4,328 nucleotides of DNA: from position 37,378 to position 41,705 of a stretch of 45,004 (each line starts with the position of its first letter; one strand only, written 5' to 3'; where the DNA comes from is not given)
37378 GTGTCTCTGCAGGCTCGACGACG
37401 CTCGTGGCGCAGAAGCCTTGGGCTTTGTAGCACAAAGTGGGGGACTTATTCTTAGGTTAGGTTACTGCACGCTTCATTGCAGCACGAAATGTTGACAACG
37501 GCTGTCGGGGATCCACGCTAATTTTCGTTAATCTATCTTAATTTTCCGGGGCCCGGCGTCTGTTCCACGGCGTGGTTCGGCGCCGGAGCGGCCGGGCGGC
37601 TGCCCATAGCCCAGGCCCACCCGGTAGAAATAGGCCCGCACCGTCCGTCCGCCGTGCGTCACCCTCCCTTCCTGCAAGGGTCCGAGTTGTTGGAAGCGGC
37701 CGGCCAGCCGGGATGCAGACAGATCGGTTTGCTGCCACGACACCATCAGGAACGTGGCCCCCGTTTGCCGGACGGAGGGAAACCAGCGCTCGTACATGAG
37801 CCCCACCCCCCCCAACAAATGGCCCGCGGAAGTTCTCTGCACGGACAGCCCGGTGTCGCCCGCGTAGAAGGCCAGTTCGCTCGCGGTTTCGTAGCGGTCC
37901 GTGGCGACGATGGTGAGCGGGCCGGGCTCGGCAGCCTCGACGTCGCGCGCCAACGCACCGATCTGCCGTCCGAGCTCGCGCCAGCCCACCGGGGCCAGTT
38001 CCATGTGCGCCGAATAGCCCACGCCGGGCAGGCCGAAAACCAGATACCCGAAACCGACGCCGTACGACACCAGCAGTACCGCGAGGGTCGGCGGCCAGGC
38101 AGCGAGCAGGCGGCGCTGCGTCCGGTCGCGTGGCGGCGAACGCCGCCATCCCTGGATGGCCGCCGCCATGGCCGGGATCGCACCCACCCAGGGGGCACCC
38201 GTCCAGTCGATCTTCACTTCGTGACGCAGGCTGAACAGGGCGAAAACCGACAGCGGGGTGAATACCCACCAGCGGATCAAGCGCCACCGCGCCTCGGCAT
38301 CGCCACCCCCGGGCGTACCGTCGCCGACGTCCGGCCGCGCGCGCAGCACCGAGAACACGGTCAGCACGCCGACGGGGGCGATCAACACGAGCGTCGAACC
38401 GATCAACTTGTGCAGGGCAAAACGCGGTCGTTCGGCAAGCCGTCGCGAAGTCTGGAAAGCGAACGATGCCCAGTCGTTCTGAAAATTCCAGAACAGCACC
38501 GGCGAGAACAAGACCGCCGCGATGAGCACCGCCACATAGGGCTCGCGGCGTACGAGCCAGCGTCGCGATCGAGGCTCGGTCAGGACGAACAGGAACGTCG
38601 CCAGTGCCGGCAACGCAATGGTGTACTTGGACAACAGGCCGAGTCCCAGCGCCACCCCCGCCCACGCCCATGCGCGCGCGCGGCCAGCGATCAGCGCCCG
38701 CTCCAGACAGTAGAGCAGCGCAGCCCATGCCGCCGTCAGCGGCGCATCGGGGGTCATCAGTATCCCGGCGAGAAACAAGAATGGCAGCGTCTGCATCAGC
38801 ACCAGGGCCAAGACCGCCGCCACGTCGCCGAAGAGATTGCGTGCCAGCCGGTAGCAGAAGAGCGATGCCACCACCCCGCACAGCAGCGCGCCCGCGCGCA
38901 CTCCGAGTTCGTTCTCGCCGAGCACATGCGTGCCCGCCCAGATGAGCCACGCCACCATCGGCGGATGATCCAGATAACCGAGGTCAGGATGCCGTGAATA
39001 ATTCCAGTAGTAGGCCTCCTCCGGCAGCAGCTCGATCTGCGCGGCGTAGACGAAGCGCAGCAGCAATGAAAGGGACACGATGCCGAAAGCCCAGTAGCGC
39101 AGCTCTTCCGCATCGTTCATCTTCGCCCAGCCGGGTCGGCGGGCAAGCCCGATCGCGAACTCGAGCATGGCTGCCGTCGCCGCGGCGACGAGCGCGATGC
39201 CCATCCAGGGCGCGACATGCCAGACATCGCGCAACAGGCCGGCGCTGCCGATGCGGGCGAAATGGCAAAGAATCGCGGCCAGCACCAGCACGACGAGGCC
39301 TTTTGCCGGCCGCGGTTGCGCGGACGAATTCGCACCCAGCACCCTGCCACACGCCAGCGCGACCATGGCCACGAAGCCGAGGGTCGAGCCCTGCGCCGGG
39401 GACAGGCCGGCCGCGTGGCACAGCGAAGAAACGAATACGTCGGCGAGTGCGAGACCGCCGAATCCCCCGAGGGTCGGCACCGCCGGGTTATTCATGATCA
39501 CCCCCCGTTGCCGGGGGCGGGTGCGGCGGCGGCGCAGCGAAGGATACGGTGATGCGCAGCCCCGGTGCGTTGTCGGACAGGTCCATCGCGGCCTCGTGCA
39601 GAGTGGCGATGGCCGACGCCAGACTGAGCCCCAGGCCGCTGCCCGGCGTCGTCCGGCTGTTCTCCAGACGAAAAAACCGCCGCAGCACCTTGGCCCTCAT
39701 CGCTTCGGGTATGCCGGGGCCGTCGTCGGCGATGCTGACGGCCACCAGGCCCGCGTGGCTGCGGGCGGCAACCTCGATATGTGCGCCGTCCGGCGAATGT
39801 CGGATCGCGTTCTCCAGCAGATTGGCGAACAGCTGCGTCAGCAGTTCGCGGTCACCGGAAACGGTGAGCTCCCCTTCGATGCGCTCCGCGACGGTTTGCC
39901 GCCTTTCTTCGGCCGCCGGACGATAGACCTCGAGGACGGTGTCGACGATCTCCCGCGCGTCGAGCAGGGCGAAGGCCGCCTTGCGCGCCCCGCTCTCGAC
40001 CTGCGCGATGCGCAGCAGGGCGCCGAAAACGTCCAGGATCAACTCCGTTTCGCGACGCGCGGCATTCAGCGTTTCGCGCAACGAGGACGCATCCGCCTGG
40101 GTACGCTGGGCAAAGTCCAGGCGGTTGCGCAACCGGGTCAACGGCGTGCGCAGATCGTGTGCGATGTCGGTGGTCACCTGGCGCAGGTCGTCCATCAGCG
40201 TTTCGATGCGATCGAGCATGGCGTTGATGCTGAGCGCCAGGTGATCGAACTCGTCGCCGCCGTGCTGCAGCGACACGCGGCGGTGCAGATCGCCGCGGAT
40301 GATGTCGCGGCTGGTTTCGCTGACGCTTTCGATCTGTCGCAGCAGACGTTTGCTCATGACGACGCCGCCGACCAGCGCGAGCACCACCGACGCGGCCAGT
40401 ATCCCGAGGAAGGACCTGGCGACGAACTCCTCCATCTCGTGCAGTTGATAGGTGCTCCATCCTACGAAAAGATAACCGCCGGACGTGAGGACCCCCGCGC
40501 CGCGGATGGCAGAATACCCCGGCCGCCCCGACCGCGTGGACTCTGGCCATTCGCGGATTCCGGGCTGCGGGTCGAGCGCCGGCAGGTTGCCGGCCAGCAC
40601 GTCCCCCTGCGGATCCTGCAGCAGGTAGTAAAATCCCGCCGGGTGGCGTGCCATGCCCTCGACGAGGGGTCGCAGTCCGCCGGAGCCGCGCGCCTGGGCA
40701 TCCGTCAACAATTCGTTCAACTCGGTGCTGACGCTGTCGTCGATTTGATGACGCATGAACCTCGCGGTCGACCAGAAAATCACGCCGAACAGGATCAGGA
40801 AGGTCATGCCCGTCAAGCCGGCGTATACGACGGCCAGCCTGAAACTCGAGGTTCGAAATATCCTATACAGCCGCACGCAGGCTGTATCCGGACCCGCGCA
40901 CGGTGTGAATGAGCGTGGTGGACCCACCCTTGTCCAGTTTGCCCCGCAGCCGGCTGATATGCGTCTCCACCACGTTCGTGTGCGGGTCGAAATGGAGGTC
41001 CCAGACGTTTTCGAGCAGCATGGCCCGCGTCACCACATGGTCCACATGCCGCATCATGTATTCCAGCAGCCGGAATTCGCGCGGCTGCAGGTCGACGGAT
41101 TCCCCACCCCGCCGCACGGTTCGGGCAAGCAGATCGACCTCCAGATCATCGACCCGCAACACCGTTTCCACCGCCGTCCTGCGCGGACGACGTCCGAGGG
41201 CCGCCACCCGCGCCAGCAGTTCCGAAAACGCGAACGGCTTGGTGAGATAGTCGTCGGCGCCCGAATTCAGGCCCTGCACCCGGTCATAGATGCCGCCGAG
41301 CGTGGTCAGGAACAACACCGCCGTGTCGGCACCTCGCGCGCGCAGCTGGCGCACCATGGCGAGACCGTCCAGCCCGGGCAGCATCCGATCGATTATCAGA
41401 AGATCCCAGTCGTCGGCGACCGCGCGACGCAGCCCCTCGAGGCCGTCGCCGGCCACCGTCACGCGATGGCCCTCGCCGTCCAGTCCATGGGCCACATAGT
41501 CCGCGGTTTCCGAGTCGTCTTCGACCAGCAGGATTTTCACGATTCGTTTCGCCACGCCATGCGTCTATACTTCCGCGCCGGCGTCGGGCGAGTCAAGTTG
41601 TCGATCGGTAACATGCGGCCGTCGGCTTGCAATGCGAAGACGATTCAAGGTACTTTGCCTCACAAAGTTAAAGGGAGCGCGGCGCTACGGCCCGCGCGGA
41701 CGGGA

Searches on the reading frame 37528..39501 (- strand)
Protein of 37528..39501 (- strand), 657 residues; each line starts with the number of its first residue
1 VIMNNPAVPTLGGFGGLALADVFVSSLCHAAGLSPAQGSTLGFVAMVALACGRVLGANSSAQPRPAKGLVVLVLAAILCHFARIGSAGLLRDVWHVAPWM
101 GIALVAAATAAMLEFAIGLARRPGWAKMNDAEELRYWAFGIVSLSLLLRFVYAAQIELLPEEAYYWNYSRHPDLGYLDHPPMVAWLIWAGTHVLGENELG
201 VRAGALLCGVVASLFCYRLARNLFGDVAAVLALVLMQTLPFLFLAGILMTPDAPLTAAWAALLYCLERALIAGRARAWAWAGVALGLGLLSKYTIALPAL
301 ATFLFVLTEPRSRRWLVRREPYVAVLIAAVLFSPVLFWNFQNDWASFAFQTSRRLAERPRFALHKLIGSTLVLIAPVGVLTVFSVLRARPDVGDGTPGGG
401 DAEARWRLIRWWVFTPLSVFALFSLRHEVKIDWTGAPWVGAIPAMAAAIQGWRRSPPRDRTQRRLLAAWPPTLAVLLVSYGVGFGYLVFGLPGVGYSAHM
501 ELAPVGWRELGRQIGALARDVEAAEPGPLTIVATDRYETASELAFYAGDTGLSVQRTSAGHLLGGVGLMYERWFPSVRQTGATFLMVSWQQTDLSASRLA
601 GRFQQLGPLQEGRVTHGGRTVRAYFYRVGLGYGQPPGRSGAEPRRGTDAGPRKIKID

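Call 9: search_protein_families(library=pfam, proteins=[window:37528-39501:-], max_evalue=0.001)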
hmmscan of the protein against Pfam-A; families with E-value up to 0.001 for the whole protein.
window:37528-39501:- (657 aa): 2 families
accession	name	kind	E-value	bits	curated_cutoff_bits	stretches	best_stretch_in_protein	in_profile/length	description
PF13231.12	PMT_2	-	4.9e-45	154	26.1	1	178-338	1-160/160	Dolichyl-phosphate-mannose-protein mannosyltransferase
PF02366.24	PMT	-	1.9e-09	37.9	22.7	1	180-339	62-234/245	Dolichyl-phosphate-mannose-protein mannosyltransferase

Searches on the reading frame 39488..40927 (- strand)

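Call 9: search_protein_families(library=pfam, proteins=[window:39488-40927:-], max_evalue=0.001)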
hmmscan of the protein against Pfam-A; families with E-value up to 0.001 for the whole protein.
window:39488-40927:- (479 aa): 4 families
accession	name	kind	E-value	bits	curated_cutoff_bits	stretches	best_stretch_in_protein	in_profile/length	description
PF02518.31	HATPase_c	-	1.2e-20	74.4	26.4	1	358-463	1-107/111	Histidine kinase-, DNA gyrase B-, and HSP90-like ATPase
PF00512.31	HisKA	-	1.7e-09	38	26.9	1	248-313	2-66/66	His Kinase A (phospho-acceptor) domain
PF00672.30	HAMP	-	2.6e-09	37.7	25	1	191-242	2-52/53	HAMP domain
PF13581.12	HATPase_c_2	-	0.00014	22.3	27.4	1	367-440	40-108/127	Histidine kinase-like ATPase domain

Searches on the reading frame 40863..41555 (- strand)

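Call 55: search_protein_families(library=pfam, proteins=[window:40863-41555:-], max_evalue=0.001)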
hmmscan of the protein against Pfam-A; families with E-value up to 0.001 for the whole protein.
window:40863-41555:- (230 aa): 2 families
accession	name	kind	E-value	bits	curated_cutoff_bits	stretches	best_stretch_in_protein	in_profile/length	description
PF00486.34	Trans_reg_C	-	4.5e-26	91.2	26.2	1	151-226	1-77/77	Transcriptional regulatory protein, C terminal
PF00072.30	Response_reg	-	2.3e-23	82.9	30.2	1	8-117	1-110/111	Response regulator receiver domain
